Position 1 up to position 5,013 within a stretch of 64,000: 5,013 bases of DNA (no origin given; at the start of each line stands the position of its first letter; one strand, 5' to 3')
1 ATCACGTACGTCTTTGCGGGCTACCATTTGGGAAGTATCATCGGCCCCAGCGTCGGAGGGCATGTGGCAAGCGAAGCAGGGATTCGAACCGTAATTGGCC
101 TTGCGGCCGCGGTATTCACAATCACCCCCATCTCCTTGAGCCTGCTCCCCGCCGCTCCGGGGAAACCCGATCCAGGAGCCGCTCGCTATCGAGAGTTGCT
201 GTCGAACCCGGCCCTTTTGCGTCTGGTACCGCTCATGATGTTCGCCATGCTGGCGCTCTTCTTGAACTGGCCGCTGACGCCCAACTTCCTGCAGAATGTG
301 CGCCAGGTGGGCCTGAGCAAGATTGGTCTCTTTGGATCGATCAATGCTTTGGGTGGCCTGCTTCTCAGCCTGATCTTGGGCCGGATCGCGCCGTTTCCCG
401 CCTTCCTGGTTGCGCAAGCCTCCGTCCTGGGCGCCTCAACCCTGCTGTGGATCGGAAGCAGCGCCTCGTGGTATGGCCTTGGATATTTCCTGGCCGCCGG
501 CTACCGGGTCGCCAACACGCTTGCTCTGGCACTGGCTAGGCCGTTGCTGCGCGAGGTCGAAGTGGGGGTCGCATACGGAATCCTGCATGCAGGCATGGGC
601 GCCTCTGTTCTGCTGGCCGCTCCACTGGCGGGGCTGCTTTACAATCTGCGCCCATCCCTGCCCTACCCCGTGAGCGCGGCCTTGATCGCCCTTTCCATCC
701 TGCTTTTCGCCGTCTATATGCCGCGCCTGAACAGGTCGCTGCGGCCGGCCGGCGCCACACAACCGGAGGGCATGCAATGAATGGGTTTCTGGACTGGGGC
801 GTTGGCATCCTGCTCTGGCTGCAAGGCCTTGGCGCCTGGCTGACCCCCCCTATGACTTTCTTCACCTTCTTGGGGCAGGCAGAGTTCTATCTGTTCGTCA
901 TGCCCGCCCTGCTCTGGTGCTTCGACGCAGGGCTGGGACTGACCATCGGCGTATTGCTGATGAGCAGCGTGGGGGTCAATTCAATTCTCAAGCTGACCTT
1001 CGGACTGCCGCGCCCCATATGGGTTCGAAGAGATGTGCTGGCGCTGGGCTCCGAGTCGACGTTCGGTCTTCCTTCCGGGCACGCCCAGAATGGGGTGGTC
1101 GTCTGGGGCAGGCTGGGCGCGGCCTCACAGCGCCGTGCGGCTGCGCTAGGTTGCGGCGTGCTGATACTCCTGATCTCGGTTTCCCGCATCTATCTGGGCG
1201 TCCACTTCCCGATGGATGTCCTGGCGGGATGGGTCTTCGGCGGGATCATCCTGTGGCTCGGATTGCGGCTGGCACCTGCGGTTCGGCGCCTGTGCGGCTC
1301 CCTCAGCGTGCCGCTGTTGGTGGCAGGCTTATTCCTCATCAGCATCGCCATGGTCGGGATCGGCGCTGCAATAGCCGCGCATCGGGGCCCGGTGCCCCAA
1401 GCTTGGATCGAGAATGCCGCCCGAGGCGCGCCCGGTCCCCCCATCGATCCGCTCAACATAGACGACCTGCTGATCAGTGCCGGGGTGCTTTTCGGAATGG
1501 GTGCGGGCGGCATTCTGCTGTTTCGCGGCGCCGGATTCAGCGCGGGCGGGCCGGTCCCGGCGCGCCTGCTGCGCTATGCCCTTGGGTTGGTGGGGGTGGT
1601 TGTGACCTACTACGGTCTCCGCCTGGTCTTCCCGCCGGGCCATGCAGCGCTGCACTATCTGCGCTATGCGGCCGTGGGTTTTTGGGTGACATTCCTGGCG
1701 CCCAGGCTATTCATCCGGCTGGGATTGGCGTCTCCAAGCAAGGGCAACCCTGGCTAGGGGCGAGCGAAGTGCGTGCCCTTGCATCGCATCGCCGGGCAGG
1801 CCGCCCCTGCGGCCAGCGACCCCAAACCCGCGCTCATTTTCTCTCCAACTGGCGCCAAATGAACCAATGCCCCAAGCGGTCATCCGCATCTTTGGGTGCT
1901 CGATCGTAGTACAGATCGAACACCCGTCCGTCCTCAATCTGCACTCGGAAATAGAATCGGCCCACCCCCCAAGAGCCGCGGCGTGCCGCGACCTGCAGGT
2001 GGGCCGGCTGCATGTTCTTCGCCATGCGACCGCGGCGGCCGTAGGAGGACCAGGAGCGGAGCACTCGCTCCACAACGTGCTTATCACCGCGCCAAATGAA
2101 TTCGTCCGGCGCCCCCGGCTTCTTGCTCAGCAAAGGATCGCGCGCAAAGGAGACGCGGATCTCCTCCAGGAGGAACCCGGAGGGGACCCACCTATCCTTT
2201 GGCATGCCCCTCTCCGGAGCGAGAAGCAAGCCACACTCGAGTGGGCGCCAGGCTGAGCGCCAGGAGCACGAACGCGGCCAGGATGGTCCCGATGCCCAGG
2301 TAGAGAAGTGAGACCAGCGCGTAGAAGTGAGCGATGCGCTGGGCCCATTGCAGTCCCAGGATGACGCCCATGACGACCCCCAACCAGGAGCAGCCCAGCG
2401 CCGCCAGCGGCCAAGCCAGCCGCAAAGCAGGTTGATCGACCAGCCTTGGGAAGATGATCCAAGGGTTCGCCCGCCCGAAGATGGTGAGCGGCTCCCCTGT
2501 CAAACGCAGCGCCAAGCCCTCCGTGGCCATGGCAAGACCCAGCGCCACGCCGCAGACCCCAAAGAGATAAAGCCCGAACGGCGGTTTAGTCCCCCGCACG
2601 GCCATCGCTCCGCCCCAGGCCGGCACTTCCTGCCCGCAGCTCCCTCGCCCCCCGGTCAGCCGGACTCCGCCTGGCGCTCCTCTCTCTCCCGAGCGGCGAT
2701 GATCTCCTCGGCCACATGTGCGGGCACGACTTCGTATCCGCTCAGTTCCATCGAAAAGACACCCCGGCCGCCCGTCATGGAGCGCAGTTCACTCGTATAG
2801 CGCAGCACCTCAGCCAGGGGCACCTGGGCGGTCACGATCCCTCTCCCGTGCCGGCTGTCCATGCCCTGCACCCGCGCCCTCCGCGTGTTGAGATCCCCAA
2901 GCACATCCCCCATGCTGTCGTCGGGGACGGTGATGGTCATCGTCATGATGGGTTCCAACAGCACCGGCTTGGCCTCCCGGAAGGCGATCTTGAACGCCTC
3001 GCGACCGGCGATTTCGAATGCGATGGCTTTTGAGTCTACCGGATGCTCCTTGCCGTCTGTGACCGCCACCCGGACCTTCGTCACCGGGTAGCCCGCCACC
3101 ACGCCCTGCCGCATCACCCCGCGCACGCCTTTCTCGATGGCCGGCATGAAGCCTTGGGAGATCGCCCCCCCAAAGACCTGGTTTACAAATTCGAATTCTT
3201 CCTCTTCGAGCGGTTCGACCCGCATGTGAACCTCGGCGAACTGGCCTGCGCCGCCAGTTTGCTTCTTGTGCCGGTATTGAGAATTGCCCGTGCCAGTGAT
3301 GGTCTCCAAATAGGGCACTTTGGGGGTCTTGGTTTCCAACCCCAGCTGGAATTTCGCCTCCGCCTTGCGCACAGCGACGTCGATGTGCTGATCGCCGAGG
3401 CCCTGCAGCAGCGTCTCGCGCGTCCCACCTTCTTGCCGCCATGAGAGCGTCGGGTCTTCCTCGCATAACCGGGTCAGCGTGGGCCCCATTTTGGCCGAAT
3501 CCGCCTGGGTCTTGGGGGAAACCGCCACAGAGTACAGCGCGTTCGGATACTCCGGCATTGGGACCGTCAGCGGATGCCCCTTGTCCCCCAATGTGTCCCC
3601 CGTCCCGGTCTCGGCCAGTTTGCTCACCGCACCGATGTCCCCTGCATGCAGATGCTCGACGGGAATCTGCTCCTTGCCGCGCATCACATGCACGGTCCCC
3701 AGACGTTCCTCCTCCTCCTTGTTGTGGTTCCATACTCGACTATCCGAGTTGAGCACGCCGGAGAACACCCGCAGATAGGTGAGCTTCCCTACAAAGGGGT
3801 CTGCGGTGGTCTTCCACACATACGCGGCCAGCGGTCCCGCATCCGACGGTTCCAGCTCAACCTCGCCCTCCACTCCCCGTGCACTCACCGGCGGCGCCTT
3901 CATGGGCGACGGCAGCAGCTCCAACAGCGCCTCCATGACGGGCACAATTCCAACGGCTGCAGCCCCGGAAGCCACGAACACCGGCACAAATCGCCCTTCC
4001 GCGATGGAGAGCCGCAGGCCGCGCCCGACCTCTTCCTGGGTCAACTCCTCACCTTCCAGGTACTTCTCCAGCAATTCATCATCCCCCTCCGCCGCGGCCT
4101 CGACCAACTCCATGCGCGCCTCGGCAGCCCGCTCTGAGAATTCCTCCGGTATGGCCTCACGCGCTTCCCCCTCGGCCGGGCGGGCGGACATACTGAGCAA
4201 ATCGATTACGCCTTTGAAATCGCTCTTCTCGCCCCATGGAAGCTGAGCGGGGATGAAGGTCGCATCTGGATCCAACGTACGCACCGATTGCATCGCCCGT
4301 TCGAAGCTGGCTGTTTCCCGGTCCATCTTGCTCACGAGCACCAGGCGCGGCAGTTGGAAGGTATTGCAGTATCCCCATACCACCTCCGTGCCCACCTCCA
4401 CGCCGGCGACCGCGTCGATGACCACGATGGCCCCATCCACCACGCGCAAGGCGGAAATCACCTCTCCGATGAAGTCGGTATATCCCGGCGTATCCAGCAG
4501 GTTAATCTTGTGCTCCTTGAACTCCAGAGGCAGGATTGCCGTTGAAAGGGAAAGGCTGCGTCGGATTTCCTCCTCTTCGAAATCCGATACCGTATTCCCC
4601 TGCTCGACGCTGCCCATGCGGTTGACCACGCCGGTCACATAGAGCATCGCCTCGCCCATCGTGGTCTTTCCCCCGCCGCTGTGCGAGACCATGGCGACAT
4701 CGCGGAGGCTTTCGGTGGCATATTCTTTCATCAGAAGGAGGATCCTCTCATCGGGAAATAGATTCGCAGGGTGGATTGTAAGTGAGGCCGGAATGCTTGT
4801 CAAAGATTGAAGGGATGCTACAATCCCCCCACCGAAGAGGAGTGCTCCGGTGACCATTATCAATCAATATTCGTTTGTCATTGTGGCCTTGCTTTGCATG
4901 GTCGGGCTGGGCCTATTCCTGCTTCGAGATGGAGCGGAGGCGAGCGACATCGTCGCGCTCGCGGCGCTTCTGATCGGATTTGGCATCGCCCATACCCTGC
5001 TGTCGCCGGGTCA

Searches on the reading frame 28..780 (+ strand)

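Call 76: search_protein_families(library=pfam, proteins=[window:28-780:+], max_evalue=0.0001)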
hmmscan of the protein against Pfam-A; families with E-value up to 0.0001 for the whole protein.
window:28-780:+ (250 aa): 1 family
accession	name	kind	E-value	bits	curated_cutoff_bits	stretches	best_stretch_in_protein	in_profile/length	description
PF07690.21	MFS_1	-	1.6e-13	50.8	33.4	1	1-155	132-303/347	Major Facilitator Superfamily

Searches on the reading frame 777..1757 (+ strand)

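Call 40: search_protein_families(library=pfam, proteins=[window:777-1757:+], max_evalue=0.00001)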
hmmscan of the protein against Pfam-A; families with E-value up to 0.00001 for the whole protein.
window:777-1757:+ (326 aa): 1 family
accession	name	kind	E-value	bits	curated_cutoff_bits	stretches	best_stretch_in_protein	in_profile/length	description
PF01569.27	PAP2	-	4.8e-21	75.3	27.2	1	55-168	3-127/130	PAP2 superfamily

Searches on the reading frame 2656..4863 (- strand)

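Call 40: search_protein_families(library=pfam, proteins=[window:2656-4863:-], max_evalue=0.00001)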
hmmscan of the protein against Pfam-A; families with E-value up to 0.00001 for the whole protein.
window:2656-4863:- (735 aa): 6 families
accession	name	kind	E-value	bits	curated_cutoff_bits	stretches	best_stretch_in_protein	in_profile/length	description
PF00009.33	GTP_EFTU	-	1.2e-38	133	26.5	1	52-319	2-188/188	Elongation factor Tu GTP binding domain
PF03764.24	EFG_IV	-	3.3e-36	124.2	24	1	514-632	1-121/121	Elongation factor G, domain IV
PF00679.30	EFG_C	-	9.1e-29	99.8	27.9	1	634-720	1-88/89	Elongation factor G C-terminus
PF14492.12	EFG_III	-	3.2e-18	66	27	1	440-512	2-74/75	Elongation Factor G, domain III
PF22042.2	EF-G_D2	-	5.7e-15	55.6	27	1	345-426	2-82/84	Elongation factor G domain 2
PF03144.31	GTP_EFTU_D2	-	2.7e-10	40.9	30.3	1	359-425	1-72/73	Elongation factor Tu domain 2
